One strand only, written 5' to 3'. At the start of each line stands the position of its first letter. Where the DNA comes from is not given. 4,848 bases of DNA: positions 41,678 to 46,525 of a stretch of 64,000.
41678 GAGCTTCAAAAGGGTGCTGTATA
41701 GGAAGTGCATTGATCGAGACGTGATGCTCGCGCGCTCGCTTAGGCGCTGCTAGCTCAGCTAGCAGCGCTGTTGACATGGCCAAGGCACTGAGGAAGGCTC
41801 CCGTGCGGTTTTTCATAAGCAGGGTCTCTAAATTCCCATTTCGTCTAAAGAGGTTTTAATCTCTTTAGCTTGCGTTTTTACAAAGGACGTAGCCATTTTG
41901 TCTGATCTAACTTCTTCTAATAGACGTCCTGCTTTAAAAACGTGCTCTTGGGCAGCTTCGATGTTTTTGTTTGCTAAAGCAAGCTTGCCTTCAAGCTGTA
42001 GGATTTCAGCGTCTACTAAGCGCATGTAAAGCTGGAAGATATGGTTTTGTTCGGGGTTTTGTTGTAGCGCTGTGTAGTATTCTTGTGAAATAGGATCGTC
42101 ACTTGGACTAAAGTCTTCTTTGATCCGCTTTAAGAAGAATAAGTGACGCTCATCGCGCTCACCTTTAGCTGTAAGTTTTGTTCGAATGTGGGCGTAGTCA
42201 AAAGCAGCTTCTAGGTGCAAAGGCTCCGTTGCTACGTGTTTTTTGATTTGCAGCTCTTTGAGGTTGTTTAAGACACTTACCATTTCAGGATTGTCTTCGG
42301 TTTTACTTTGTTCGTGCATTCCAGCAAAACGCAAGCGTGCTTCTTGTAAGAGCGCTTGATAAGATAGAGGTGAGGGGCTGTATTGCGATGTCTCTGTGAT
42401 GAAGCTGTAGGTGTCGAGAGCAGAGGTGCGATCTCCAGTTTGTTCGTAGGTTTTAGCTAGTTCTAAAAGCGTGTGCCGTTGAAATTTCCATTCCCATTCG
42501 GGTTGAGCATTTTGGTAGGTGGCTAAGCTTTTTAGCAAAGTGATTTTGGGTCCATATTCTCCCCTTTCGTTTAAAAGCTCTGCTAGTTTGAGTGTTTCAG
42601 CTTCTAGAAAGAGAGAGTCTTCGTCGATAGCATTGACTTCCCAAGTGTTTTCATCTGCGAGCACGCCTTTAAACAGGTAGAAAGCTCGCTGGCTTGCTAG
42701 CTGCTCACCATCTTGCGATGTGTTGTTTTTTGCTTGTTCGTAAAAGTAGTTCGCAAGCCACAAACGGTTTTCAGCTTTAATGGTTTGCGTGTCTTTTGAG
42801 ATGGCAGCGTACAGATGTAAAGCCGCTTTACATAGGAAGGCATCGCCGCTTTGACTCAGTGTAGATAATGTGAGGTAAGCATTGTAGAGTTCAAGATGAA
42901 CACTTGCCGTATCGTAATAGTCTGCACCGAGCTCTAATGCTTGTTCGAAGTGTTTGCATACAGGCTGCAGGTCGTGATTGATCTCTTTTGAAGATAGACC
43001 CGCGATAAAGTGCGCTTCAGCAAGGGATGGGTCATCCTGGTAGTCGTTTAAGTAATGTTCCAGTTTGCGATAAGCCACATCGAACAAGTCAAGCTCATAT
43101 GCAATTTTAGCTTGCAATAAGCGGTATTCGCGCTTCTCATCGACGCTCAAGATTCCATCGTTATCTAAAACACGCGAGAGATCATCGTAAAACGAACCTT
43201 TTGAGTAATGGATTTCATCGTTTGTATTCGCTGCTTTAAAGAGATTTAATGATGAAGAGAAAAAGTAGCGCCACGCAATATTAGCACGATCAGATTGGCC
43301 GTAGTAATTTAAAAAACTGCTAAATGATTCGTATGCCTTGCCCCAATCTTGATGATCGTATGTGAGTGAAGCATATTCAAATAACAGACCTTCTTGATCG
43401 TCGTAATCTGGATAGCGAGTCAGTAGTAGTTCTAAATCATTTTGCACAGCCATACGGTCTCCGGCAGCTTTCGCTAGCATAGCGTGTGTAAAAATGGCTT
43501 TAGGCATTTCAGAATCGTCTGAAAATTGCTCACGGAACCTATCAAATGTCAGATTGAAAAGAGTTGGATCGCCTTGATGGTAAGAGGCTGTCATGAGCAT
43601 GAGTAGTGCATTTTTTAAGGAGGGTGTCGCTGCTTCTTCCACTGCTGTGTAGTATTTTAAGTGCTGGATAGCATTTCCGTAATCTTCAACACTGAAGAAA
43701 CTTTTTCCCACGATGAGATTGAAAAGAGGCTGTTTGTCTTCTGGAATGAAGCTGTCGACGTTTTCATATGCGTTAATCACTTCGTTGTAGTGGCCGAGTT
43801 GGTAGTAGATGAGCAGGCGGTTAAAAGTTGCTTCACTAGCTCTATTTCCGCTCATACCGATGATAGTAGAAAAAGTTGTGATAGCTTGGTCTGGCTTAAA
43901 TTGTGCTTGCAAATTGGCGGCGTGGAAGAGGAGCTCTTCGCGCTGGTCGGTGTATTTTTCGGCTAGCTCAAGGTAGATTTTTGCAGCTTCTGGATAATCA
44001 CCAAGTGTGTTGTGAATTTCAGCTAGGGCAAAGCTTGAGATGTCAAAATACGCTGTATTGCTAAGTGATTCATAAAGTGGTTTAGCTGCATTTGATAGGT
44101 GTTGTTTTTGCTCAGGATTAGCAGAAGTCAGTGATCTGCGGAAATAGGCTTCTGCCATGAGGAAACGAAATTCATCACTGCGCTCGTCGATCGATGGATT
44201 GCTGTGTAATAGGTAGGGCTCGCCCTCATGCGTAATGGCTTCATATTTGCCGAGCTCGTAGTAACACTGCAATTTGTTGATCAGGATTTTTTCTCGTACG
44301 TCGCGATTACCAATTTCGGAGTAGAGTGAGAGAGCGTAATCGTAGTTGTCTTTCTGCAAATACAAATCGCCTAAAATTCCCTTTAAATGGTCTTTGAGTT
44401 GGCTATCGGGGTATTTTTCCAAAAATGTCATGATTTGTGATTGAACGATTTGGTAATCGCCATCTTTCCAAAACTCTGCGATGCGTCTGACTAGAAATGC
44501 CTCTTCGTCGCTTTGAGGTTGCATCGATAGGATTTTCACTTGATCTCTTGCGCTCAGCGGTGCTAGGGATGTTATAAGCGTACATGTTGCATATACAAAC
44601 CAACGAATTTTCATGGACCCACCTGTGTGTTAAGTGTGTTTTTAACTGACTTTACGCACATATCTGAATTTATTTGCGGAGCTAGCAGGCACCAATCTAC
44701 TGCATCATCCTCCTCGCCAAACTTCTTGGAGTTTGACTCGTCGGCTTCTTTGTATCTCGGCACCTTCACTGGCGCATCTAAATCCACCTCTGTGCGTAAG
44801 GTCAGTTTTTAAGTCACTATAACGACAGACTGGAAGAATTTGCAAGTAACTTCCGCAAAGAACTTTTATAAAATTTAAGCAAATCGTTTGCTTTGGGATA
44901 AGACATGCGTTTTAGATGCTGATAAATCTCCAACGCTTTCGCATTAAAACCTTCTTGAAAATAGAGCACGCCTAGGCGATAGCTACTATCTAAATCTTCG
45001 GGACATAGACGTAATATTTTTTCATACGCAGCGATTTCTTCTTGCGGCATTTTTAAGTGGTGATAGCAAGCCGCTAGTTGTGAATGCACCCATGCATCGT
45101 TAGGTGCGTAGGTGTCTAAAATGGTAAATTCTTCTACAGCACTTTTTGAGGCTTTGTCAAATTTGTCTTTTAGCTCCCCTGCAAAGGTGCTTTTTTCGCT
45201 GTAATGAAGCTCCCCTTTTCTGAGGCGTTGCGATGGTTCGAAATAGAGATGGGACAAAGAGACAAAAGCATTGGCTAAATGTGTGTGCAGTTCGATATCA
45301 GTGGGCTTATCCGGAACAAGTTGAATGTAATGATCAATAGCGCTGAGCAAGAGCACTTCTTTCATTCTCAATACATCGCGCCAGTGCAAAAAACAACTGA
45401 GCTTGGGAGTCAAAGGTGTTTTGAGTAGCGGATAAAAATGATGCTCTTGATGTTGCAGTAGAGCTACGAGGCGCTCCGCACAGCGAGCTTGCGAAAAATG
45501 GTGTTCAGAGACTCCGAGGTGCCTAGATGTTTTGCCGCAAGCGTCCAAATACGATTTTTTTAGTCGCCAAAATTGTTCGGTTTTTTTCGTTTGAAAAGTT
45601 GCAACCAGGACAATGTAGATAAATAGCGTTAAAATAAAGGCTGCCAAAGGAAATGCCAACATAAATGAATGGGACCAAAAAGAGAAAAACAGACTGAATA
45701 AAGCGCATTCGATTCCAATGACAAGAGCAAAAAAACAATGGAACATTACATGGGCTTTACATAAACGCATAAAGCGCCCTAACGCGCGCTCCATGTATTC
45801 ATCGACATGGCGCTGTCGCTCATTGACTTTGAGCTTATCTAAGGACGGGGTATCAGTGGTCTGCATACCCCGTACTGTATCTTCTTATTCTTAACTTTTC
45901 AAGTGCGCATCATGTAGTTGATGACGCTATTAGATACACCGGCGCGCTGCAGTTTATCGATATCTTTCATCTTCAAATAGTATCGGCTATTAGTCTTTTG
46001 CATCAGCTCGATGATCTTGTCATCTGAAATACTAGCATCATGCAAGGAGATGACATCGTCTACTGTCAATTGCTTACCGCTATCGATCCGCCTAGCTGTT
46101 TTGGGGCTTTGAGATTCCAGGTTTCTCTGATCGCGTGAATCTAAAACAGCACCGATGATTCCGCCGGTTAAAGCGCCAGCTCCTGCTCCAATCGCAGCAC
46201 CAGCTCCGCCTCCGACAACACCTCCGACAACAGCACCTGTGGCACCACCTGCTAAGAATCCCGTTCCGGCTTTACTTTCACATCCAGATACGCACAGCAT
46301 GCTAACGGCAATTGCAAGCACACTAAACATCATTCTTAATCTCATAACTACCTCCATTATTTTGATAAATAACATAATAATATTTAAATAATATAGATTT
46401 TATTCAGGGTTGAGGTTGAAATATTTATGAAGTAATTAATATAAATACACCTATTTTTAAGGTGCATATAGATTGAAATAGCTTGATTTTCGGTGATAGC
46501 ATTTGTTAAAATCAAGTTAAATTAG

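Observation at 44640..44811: MITE-like element with 16-bp terminal inverted repeats and a flanking TTTTA direct repeat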

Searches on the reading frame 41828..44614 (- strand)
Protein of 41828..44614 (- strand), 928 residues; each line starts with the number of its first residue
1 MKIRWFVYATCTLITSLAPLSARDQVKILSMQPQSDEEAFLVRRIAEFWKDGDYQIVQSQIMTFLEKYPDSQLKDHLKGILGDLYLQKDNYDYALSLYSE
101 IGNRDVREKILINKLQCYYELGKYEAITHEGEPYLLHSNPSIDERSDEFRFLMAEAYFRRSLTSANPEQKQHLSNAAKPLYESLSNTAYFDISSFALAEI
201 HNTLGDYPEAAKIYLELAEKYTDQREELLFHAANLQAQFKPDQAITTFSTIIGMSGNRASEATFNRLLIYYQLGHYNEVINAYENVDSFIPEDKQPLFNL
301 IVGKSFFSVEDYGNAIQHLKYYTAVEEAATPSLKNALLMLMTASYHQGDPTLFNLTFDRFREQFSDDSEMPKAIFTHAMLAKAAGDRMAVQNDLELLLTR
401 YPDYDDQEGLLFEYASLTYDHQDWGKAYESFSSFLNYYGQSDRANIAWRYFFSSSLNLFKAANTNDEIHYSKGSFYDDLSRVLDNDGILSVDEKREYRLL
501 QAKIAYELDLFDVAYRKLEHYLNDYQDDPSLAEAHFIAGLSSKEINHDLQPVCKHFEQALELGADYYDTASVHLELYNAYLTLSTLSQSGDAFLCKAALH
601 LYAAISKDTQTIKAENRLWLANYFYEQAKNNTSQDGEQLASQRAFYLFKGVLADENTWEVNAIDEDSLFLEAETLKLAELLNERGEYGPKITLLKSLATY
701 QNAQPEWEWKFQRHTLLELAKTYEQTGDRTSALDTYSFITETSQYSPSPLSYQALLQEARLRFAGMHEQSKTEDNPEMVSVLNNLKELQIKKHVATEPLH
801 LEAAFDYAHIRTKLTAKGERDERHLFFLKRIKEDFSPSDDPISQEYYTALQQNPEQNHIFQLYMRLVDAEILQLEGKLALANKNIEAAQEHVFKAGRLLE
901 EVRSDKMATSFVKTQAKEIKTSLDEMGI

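Call 13: search_protein_families(library=pfam, proteins=[window:41828-44614:-])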
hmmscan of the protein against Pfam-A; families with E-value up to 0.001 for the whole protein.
window:41828-44614:- (928 aa): 5 families
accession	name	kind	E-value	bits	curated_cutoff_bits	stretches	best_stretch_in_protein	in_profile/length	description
PF13525.12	YfiO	-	2.3e-06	28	25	0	307-388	16-96/203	Outer membrane lipoprotein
PF13176.12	TPR_7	-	4.2e-06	26.9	27.9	0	195-224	3-32/36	Tetratricopeptide repeat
PF13428.12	TPR_14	-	0.00022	22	23.5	0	196-233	6-42/44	Tetratricopeptide repeat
PF13174.12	TPR_6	-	0.00027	21.8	26.3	0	195-221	4-30/33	Tetratricopeptide repeat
PF13432.12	TPR_16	-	0.0006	20.7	32.7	0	194-221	34-61/65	Tetratricopeptide repeat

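Call 15: find_related_loci(query=window:41828-44614:-, collection=genome_contigs, flank=4000)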
Query window:41828-44614:- (928 aa) in genome_contigs; peptide patterns used: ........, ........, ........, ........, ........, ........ (x = any residue, [..] = any of these).
53 stretches matched a pattern; 12 encode a relative of the query (tblastn E <= 1e-3); 12 distinct loci.
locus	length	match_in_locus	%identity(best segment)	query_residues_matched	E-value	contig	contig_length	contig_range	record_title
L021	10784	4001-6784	80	1-928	0e+0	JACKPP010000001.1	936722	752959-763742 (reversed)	MAG: Chlamydiales bacterium isolate HK-STAS-VERR_A-4 HK-STAS-VERR_A-4_1, whole genome shotgun sequence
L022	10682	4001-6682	43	35-923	0e+0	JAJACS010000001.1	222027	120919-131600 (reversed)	MAG: Chlamydiia bacterium isolate O_S4.2_37 S4CHLAM37_1, whole genome shotgun sequence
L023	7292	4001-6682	43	35-923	0e+0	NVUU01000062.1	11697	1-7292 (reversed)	MAG: Candidatus Aerophobetes bacterium isolate NORP81 Contig_source1382A_10512, whole genome shotgun sequence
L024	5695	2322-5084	42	1-920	0e+0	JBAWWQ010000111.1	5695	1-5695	MAG: Chlamydiota bacterium isolate ELA041 MAG041_111, whole genome shotgun sequence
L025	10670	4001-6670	41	34-912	0e+0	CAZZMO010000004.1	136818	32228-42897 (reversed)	MAG TPA_asm: uncultured bacterium isolate SRP124364_co1_403 genome assembly, contig: NODE_25_length_136818_cov_12.472599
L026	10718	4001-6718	38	2-891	0e+0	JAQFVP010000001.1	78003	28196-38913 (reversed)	MAG: Simkania sp. isolate Pac_F2b NODE_1_length_78003_cov_156.119296, whole genome shotgun sequence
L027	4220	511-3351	37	2-925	0e+0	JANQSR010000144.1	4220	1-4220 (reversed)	MAG: Simkania sp. isolate IP30a_bin.2 k99_941953, whole genome shotgun sequence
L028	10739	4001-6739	42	10-905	0e+0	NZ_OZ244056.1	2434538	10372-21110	MAG: Simkania sp. isolate 4bf22539-4948-455f-9ad4-f3850cc35ef8 chromosome 1, complete sequence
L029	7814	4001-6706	32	1-918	4e-134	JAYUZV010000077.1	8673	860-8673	MAG: Chlamydiia bacterium isolate GL16_UP_metabinner_2 GL16_UP_metabinner_2_76, whole genome shotgun sequence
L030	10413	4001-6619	35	28-902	6e-165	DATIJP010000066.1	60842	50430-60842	MAG TPA_asm: Rhabdochlamydiaceae bacterium isolate SMAG_U15694 k141_740839, whole genome shotgun sequence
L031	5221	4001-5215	42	20-424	3e-105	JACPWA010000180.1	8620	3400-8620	MAG: Simkania negevensis isolate NC_groundwater_799_Pr6_B-0.1um_41_7 kurt_kritikos_18_scaffold_620682, whole genome shot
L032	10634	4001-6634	42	28-905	0e+0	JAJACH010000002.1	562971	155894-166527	MAG: Chlamydiia bacterium isolate P_S1_54 SP1CHLAM54_2, whole genome shotgun sequence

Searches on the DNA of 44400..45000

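Call 14: search_rna_families(source=window, start=44400, end=45000, threshold=evalue, max_evalue=1)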
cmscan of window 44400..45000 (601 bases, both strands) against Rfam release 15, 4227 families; matches with E-value up to 1: 0.
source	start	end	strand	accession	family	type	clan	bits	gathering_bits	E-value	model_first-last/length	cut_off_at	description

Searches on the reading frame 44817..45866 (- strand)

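Call 13: search_protein_families(library=pfam, proteins=[window:44817-45866:-])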
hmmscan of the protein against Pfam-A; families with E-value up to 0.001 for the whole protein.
window:44817-45866:- (349 aa): 8 families
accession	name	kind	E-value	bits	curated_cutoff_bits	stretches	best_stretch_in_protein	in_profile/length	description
PF13414.12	TPR_11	-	2.4e-07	30.8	26.8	0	278-306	14-42/42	TPR repeat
PF13431.12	TPR_17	-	6.3e-07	29.6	24.4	0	254-278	9-33/34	Tetratricopeptide repeat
PF13424.12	TPR_12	-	3.1e-06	27.7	30.1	0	250-289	37-76/77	Tetratricopeptide repeat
PF00515.34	TPR_1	-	3.5e-05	23.9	27.8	0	258-291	1-34/34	Tetratricopeptide repeat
PF07719.23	TPR_2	-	4.9e-05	23.6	27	0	259-291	2-34/34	Tetratricopeptide repeat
PF13428.12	TPR_14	-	0.00027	21.8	23.5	0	261-299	4-42/44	Tetratricopeptide repeat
PF13181.12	TPR_8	-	0.00044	20.6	25.7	0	263-290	6-33/34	Tetratricopeptide repeat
PF14559.12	TPR_19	-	0.00046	20.9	25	0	278-318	11-51/68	Tetratricopeptide repeat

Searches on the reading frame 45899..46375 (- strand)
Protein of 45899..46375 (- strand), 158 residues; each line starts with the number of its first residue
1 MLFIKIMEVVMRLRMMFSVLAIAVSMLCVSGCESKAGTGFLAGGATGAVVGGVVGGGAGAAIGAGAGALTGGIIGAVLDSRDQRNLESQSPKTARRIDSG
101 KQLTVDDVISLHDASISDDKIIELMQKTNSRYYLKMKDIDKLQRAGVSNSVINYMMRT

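Call 13: search_protein_families(library=pfam, proteins=[window:45899-46375:-])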
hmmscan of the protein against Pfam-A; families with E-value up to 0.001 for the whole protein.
window:45899-46375:- (158 aa): 2 families
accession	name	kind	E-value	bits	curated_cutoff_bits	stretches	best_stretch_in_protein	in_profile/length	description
PF13488.11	Gly-zipper_Omp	-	1.1e-06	28.8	25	1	39-79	2-43/46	Glycine zipper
PF13441.11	Gly-zipper_YMGG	-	6.1e-05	23.1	28.9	1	35-76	2-44/45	YMGG-like Gly-zipper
